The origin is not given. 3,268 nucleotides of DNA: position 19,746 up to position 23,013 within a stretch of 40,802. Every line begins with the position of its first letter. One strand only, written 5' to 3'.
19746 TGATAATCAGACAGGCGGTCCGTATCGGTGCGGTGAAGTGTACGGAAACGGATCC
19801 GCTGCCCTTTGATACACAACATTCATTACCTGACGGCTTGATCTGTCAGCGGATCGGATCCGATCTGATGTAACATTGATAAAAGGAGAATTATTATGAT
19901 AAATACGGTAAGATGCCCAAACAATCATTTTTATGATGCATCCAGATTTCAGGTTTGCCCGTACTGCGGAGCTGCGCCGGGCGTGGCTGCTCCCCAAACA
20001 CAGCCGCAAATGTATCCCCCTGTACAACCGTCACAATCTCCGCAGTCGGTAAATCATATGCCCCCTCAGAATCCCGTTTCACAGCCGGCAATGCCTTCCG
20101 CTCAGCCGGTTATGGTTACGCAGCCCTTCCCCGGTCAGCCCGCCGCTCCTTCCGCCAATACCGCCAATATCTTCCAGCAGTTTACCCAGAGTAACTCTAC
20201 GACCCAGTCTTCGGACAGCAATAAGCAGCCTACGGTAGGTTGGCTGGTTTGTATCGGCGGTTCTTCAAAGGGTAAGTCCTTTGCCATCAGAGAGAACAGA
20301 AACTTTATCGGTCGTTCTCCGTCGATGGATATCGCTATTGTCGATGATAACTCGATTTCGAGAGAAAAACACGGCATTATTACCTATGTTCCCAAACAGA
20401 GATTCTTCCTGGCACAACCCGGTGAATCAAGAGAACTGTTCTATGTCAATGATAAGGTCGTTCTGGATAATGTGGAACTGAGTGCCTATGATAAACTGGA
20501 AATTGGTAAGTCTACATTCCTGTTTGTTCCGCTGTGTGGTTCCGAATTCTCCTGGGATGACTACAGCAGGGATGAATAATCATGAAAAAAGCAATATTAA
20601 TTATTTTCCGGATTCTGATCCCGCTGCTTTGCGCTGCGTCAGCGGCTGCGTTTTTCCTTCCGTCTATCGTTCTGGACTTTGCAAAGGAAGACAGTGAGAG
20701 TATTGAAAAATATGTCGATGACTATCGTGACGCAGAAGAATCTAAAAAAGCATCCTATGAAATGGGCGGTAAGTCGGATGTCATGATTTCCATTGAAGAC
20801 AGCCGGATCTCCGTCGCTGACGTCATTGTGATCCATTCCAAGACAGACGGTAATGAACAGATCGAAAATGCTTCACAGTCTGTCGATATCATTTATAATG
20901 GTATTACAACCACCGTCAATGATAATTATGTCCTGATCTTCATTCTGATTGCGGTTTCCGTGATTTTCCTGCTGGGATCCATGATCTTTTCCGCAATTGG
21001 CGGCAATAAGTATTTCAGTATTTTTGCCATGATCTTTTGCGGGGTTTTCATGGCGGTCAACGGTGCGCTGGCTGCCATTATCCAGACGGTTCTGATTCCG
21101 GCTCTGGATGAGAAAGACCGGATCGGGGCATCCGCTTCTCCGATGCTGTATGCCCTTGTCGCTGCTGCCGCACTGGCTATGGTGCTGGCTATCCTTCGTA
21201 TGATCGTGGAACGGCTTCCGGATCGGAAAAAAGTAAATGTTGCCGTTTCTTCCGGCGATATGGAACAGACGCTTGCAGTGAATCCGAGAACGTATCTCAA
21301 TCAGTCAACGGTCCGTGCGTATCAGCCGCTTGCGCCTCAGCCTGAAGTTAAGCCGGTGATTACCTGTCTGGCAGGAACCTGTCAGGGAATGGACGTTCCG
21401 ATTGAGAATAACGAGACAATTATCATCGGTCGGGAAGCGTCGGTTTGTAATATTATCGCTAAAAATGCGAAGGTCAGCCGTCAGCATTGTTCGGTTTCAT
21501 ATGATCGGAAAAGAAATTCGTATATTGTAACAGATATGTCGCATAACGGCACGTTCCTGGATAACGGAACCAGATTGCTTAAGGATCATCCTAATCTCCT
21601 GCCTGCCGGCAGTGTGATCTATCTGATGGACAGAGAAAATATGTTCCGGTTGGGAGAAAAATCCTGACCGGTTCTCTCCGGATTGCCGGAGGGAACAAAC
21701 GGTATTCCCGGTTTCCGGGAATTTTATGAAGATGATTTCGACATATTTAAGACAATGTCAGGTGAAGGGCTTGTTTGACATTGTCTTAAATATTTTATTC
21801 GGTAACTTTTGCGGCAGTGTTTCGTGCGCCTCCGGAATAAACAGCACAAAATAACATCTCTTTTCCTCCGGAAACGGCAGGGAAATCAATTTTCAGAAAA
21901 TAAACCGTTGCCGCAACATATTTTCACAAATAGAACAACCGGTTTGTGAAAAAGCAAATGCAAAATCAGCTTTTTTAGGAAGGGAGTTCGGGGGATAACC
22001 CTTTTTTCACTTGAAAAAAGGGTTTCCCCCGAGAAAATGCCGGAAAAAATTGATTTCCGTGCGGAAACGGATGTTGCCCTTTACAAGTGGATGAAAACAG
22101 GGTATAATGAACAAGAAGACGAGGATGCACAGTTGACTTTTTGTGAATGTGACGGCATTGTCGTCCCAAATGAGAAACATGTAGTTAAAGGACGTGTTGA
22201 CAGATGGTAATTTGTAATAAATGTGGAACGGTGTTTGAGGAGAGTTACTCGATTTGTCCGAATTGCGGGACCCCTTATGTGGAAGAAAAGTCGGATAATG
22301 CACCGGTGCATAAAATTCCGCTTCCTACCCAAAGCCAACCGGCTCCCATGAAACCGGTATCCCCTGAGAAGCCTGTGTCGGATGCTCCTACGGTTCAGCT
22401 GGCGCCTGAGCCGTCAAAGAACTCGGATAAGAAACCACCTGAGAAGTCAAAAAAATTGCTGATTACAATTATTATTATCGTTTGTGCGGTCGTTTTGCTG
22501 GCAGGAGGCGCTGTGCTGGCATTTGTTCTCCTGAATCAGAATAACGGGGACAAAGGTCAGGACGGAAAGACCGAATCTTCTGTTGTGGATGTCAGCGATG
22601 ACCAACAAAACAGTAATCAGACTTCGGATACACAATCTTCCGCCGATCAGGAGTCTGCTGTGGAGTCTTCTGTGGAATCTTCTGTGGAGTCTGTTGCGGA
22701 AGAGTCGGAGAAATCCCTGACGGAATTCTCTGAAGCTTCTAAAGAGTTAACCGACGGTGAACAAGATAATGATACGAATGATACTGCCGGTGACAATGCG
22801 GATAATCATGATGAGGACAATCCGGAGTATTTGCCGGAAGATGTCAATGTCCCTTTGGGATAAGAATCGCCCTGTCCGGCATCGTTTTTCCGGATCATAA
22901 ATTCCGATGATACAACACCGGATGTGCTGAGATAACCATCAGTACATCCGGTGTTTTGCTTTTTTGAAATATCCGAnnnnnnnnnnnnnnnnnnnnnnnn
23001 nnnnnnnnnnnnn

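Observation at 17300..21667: Tandem duplication of a two-gene module (zinc-ribbon-FHA followed by polytopic-membrane-FHA) with its own consensus promoter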

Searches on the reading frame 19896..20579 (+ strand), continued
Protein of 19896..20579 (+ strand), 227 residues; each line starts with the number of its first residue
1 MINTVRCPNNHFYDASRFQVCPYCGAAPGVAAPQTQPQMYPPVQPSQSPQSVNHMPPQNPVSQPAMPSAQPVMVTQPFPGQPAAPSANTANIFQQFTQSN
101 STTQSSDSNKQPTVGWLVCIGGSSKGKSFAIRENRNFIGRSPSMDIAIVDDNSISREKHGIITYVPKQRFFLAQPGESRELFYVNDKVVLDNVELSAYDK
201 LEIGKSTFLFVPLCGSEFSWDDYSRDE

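Call 30: fold_search(model_id=the predicted structure, library=pdb)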
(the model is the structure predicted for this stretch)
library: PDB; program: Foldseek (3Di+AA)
matches with E <= 10: 547; with E <= 0.001: 120
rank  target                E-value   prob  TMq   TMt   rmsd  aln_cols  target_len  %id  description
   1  7rj3_C                7.9e-08  1.00  0.39  0.85   1.3        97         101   29  Crystal Structure of the Forkhead Associated (FHA) Domain of the Glycogen Accumulation Regulator (GarA) from Mycobacte (released 2021-07-28)
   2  6i2q_B                8.8e-08  1.00  0.39  0.88   1.3        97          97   29  Crystal structure of the wild-type SucA domain of Mycobacterium smegmatis KGD (alpha-ketoglutarate decarboxylase), in  (released 2019-05-22)
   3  3poa_A                8.8e-08  1.00  0.38  0.85   1.8        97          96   25  Structural and functional analysis of phosphothreonine-dependent FHA domain interactions (released 2011-01-26)
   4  6i2p_E                1.0e-07  1.00  0.39  0.82   1.3        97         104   29  Crystal structure of the Mycobacterium tuberculosis PknB kinase domain (L33E mutant) in complex with its substrate Gar (released 2019-05-22)
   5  7rj3_A                1.6e-07  1.00  0.39  0.82   1.3        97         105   29  Crystal Structure of the Forkhead Associated (FHA) Domain of the Glycogen Accumulation Regulator (GarA) from Mycobacte (released 2021-07-28)
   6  6i2p_D                1.7e-07  1.00  0.40  0.77   2.2       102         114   28  Crystal structure of the Mycobacterium tuberculosis PknB kinase domain (L33E mutant) in complex with its substrate Gar (released 2019-05-22)
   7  8p5x_G                1.9e-07  1.00  0.41  0.86   3.6       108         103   24  Single particle cryo-EM structure of the complex between Corynebacterium glutamicum homohexameric 2-oxoglutarate dehyd (released 2023-08-16)
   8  7rj3_B                2.4e-07  1.00  0.40  0.83   3.2       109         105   28  Crystal Structure of the Forkhead Associated (FHA) Domain of the Glycogen Accumulation Regulator (GarA) from Mycobacte (released 2021-07-28)
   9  6i2r_B                2.7e-07  1.00  0.39  0.90   1.4        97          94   29  Crystal structure of the SucA domain of Mycobacterium smegmatis KGD (alpha-ketoglutarate decarboxylase), mutant R802A, (released 2019-05-22)
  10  8p5r_G                2.7e-07  1.00  0.39  0.86   1.4        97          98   29  Crystal structure of full-length, homohexameric 2-oxoglutarate dehydrogenase KGD from Mycobacterium smegmatis in compl (released 2023-08-16)
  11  3po8                  5.8e-07  1.00  0.37  0.84   1.9        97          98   25  Structural and functional analysis of phosphothreonine-dependent FHA domain interactions (released 2011-01-26)
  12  3un0_A                6.1e-07  1.00  0.42  0.84   2.1       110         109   19  Crystal Structure of MDC1 FHA Domain (released 2011-12-28)
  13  4qcj                  6.5e-07  1.00  0.41  0.88   2.1       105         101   25  Crystal Structure of OdhI from Corynebacterium glutamicum (released 2014-07-02)
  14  1uht_MODEL_1_A        6.5e-07  1.00  0.41  0.75   2.9       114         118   22  Solution Structure of The FHA Domain of Arabidopsis thaliana Hypothetical Protein (released 2004-01-10)
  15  8p5r_H                7.2e-07  1.00  0.39  0.88   1.5        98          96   28  Crystal structure of full-length, homohexameric 2-oxoglutarate dehydrogenase KGD from Mycobacterium smegmatis in compl (released 2023-08-16)
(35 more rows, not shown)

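Call 40: search_solved_structures(query=A1, max_evalue=0.01, show_alignments=3)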
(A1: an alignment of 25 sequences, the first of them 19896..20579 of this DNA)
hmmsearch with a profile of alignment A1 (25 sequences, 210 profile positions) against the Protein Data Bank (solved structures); distinct sequences matched with E-value up to 0.01: 12.
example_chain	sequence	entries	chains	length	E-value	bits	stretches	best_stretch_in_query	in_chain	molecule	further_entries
7rj3_A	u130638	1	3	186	4.8e-06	30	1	44-193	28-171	Glycogen accumulation regulator GarA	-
6i2p_D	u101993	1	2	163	1e-05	29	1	72-193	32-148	Glycogen accumulation regulator GarA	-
2kfu_A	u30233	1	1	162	1.1e-05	28.9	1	73-193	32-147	Rv1827 pThr 22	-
2kkl_A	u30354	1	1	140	1.7e-05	28.2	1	87-194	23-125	Uncharacterized protein Mb1858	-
3gqs_A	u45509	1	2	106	3.9e-05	27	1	102-195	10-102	Adenylate cyclase-like protein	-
8p5x_G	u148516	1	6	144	0.00021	24.7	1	96-194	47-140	Oxoglutarate dehydrogenase inhibitor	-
2kb3_A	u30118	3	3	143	0.00021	24.7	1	96-194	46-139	Oxoglutarate dehydrogenase inhibitor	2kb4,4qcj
6i2q_B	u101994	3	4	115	0.00021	24.6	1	99-193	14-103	Glycogen accumulation regulator GarA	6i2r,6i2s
8p5r_G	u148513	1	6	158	0.00042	23.7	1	99-193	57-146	Glycogen accumulation regulator GarA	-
2fez_A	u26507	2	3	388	0.00058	23.2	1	89-193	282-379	Probable regulatory protein embR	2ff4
6hc1_A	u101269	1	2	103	0.0014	22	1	106-193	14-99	GGDEF domain protein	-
6hc0_B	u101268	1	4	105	0.0014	22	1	106-193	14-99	GGDEF domain protein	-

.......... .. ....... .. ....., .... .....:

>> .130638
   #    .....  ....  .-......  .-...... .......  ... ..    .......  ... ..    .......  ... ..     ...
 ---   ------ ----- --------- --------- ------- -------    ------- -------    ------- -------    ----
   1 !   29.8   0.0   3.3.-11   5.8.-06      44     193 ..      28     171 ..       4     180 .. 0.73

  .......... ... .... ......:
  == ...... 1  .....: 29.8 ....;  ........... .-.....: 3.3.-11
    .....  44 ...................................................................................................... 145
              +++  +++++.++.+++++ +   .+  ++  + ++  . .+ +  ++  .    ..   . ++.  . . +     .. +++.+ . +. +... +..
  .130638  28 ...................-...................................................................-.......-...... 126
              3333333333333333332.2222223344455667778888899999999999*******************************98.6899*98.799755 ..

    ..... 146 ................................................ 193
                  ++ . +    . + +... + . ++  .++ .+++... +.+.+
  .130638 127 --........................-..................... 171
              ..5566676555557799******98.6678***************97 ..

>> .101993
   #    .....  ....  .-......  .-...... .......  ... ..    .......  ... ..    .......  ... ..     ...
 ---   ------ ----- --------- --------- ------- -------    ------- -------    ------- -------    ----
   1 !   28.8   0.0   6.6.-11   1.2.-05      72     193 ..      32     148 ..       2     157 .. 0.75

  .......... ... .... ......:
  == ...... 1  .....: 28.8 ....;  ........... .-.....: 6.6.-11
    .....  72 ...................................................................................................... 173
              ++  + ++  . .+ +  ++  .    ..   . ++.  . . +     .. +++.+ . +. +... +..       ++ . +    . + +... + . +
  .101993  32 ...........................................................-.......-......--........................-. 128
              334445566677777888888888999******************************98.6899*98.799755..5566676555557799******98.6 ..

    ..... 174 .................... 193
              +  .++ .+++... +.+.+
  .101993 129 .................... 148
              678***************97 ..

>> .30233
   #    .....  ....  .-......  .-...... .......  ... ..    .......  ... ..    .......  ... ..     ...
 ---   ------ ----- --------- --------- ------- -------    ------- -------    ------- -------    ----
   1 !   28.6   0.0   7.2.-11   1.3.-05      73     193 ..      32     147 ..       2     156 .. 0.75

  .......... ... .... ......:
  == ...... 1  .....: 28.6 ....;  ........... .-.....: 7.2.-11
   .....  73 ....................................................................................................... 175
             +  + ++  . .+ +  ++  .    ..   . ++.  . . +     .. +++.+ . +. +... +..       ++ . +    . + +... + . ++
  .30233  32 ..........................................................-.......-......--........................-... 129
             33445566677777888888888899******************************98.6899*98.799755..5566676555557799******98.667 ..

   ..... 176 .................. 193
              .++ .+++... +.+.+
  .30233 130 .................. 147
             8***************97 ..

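Call 68: search_protein_representatives(alignment_id=A1)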
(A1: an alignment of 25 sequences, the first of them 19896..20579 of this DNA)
Query: 25 sequences, 210 profile positions. Proteins with E-value up to 0.001 (for the whole library): 10562; up to 1e-10: 4733; up to 1e-30: 1969. The best 150 are listed.
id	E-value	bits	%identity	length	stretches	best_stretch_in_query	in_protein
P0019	3.7e-84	298.3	-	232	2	3-209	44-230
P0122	3.1e-80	285.5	-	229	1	1-205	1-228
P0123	4.8e-78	278.4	-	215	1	1-209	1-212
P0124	7.5e-78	277.8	-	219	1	1-208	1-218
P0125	9.8e-77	274.1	-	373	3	32-208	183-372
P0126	8.0e-76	271.1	-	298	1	1-207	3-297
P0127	1.7e-74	266.8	-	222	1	1-208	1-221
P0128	3.1e-74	266.0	-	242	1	1-208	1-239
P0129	3.4e-74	265.8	-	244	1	1-209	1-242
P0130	1.9e-73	263.4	-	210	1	1-204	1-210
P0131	2.1e-73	263.2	-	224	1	1-208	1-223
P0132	2.6e-73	262.9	-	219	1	1-205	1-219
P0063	3.1e-73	262.7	-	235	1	1-209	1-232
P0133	4.9e-73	262.0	-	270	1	1-207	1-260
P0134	1.9e-72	260.1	-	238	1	1-207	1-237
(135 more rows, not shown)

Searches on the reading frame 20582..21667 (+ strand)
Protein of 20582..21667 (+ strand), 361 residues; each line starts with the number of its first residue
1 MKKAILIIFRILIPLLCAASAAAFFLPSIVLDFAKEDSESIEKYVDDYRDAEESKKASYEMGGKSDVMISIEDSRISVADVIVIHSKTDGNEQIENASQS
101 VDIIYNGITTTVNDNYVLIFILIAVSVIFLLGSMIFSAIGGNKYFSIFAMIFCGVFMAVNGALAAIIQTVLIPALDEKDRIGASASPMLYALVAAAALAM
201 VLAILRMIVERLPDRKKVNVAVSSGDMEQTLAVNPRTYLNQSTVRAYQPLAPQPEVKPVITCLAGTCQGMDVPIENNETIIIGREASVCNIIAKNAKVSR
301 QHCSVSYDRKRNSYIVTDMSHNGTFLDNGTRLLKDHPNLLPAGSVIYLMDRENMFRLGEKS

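Call 5: search_protein_families(library=pfam, proteins=[window:20582-21667:+], max_evalue=0.1)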
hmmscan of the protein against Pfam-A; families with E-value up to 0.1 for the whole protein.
window:20582-21667:+ (361 aa): 2 families
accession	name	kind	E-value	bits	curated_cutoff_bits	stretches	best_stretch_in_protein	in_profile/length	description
PF00498.31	FHA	-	6.6e-14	52.5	20.7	1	280-348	1-66/67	FHA domain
PF16697.10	Yop-YscD_cpl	-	2.2e-06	28.3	33.2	1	263-330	3-67/94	Inner membrane component of T3SS, cytoplasmic domain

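Call 16: search_protein_families(library=ncbifam, proteins=[window:20582-21667:+], max_evalue=0.01)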
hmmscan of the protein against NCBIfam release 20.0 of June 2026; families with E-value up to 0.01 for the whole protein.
window:20582-21667:+ (361 aa): 1 family
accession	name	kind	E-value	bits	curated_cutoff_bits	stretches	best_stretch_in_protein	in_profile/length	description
TIGR03354.1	VI_FHA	hypoth_equivalog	5.9e-07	29.6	120.25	1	280-348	26-94/420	type VI secretion system-associated FHA domain protein TagH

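Call 17: search_protein_families(library=padloc, proteins=[window:20582-21667:+], max_evalue=0.01)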
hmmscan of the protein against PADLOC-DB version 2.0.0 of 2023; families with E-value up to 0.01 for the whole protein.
window:20582-21667:+ (361 aa): 0 families

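Call 41: find_homologous_proteins(query=window:20582-21667:+, max_evalue=0.00001)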
Query window:20582-21667:+ (361 aa): 1 proteins with E <= 0.00001 among 8000 candidates.
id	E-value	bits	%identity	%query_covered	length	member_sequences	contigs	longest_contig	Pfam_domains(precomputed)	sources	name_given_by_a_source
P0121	2.9e-229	778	100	100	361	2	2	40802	PF00498.32,PF16697.11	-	-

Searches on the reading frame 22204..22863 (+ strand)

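Call 5: search_protein_families(library=pfam, proteins=[window:22204-22863:+], max_evalue=0.1)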
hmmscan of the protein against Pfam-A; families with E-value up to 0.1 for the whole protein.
window:22204-22863:+ (219 aa): 15 families
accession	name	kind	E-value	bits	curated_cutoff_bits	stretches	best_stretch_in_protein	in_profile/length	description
PF13248.11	Zn_ribbon_3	-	5.9e-05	22.8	27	1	1-24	2-25/26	zinc-ribbon domain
PF14283.11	CD1107-like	-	0.0013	19.1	26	1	67-112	108-155/158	Mobile element protein CD1107-like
PF13240.11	Zn_Ribbon_1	-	0.002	18.3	25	1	4-24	2-22/23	zinc-ribbon domain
PF08271.17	Zn_Ribbon_TF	-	0.0024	17.8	29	0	17-28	2-13/43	TFIIB zinc-binding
PF14610.12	Psg1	-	0.0052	17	30.1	1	48-114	121-182/186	Ykl077w/Psg1 (Pma1 Stabilization in Golgi)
PF11837.13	INV_N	-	0.0061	17.5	27.8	1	66-176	5-93/109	Beta-fructofuranosidase, N-terminal domain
PF12773.13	DZR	-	0.0074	16.9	27.3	1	4-23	1-20/45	Double zinc ribbon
PF17032.10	Zn_ribbon_15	-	0.027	15.7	28.9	1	3-22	54-73/73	zinc-ribbon family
PF24463.1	DUF7577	-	0.036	14.1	28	1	2-24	3-25/27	Domain of unknown function (DUF7577)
PF01155.25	HypA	-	0.037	14.5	28.9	1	2-27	71-98/112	Hydrogenase/urease nickel incorporation, metallochaperone, hypA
PF14446.12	Prok-RING_1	-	0.049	14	29.1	0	3-25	6-30/54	Prokaryotic RING finger family 1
PF13717.11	Zn_ribbon_4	-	0.051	13.9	30.3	0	2-11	26-35/36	zinc-ribbon domain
PF16101.10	PRIMA1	-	0.059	13.6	38.6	1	40-100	55-113/158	Proline-rich membrane anchor 1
PF12172.15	zf-ChsH2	-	0.07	13.4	23.2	0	4-23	14-33/37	ChsH2, rubredoxin-like zinc ribbon domain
PF18073.7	Zn_ribbon_LapB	-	0.095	12.9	25.7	0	3-22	2-21/28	Rubredoxin metal binding domain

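Call 16: search_protein_families(library=ncbifam, proteins=[window:22204-22863:+], max_evalue=0.01)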
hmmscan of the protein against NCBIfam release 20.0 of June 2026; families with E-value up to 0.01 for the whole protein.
window:22204-22863:+ (219 aa): 10 families
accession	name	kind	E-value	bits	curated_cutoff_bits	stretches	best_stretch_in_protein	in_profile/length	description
NF033598.2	elast_bind_EbpS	equivalog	1.3e-07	30.9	300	1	72-201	290-421/498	elastin-binding protein EbpS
NF006283.1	PRK08455.1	equivalog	3.3e-06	26.9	187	1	72-145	6-75/182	flagellar basal body-associated protein FliL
NF009420.1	PRK12785.1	equivalog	0.00012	21.9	197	1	72-132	7-68/161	flagellar basal body-associated protein FliL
NF042931.1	SAG1386_EF1546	equivalog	0.00023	21.3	80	1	71-169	16-109/158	SAG1386/EF1546 family surface-associated protein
NF004285.1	PRK05696.1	equivalog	0.00024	21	179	1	73-129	7-54/171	flagellar basal body-associated protein FliL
NF033483.0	PknB_PASTA_kin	equivalog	0.00026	20.1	450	1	53-200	306-444/563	Stk1 family PASTA domain-containing Ser/Thr kinase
NF041422.1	VirB10_subf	subfamily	0.00034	20.3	400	1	75-202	47-172/404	VirB10/TraB/TrbI family type IV secretion system protein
NF051431.1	Rv0361_Cterm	subfamily_domain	0.002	18.3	37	1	84-140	4-56/140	Rv0361 family membrane protein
NF052435.1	BamI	equivalog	0.0057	16.5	180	1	92-187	6-99/226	biofilm-associated metzincin protease inhibitor BamI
TIGR00917.1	2A060601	subfamily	0.0076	13.9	1016.5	1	24-160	174-309/1204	NPC intracellular cholesterol transporter 1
